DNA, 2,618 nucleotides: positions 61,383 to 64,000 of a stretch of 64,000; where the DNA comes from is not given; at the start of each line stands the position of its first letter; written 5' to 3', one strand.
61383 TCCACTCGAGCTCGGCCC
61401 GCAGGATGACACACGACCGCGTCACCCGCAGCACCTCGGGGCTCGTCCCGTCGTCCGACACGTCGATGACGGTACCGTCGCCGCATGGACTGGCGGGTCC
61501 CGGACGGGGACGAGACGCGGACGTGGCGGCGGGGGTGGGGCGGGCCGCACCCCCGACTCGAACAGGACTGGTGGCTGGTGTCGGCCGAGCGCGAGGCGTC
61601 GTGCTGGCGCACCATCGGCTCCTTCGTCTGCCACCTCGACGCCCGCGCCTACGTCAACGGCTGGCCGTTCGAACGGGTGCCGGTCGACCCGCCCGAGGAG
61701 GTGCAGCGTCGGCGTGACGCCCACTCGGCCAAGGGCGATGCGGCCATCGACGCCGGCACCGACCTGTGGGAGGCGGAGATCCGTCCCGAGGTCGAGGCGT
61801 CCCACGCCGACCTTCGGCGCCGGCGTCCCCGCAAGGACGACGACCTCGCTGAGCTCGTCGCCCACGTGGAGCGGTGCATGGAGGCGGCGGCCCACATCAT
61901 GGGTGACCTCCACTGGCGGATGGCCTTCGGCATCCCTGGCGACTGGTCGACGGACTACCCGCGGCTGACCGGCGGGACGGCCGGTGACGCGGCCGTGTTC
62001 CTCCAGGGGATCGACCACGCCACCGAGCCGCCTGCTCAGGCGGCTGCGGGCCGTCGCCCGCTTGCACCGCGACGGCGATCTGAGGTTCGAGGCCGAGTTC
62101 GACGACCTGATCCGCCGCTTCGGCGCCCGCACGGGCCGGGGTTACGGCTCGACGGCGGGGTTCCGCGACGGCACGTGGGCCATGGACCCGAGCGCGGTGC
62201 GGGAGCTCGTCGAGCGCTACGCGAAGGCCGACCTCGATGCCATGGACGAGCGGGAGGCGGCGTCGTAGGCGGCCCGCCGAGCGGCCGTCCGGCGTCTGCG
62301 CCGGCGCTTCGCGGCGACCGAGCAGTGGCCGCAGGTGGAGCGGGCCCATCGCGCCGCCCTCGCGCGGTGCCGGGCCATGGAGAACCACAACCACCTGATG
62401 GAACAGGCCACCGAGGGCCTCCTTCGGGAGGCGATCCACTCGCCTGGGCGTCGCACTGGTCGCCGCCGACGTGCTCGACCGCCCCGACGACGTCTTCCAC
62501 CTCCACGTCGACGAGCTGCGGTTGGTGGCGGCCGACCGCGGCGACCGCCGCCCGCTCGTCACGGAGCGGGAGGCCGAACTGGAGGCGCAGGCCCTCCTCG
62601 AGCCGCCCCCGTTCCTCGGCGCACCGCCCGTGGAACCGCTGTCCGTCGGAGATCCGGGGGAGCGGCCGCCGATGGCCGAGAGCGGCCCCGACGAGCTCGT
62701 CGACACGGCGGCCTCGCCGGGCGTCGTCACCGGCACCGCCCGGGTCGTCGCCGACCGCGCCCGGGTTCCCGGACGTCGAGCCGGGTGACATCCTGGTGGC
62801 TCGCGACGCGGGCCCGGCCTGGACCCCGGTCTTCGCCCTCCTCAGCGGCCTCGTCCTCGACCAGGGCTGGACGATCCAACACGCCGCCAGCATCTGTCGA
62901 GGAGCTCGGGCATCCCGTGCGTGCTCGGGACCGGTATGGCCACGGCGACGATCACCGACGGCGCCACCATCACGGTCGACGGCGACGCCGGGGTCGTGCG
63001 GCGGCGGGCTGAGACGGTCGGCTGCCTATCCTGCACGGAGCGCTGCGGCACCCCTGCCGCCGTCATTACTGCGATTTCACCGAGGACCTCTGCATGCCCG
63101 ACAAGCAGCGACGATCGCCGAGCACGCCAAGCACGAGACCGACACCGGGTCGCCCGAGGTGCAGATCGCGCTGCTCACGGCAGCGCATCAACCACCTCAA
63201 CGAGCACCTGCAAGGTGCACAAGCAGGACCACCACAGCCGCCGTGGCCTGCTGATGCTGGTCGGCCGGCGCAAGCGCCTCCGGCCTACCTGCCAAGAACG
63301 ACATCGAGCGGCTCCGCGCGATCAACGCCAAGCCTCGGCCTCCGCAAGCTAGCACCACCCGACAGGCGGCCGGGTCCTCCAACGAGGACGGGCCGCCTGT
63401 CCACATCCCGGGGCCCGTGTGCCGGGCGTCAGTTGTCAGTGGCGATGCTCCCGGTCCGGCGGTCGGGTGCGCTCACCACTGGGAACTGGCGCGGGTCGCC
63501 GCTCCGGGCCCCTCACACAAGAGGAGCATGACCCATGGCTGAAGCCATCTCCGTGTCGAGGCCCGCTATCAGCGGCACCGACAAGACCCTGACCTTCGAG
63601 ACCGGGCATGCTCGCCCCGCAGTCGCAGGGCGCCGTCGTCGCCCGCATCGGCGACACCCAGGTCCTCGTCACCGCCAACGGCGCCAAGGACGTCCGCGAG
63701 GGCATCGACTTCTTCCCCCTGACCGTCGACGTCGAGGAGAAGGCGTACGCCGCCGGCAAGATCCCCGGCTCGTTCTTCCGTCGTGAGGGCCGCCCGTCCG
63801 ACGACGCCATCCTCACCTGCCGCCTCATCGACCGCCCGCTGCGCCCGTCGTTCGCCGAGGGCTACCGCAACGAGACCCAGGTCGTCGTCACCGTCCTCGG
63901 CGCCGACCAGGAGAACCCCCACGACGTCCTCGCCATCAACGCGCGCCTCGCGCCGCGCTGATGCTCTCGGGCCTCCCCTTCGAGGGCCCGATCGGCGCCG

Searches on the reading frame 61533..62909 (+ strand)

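Call 47: search_protein_families(library=pfam, proteins=[window:61533-62909:+], max_evalue=0.00001)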
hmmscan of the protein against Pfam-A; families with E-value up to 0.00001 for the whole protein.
window:61533-62909:+ (459 aa): 1 family
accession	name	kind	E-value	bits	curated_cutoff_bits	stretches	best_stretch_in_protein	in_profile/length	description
PF00391.29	PEP-utilizers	-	8.1e-07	29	23.1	1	416-457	2-43/72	PEP-utilising enzyme, mobile domain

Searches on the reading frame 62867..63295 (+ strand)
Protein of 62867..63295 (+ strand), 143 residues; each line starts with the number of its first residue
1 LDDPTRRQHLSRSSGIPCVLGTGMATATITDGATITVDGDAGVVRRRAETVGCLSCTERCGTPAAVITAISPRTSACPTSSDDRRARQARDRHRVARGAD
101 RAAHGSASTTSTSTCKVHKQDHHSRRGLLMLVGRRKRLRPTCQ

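Call 47: search_protein_families(library=pfam, proteins=[window:62867-63295:+], max_evalue=0.00001)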
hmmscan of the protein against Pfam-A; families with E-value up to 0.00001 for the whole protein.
window:62867-63295:+ (143 aa): 2 families
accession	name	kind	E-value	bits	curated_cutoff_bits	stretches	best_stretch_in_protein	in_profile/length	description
PF00391.29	PEP-utilizers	-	3.5e-07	30.2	23.1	1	10-42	40-72/72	PEP-utilising enzyme, mobile domain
PF00312.27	Ribosomal_S15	-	5.3e-07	30.1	31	1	112-138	33-59/81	Ribosomal protein S15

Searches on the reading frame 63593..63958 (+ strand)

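Call 47: search_protein_families(library=pfam, proteins=[window:63593-63958:+], max_evalue=0.00001)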
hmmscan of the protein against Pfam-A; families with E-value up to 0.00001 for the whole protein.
window:63593-63958:+ (122 aa): 1 family
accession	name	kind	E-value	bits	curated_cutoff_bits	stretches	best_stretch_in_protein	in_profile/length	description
PF01138.27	RNase_PH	-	8.7e-25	88.1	25.5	1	5-117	10-119/130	3' exoribonuclease family, domain 1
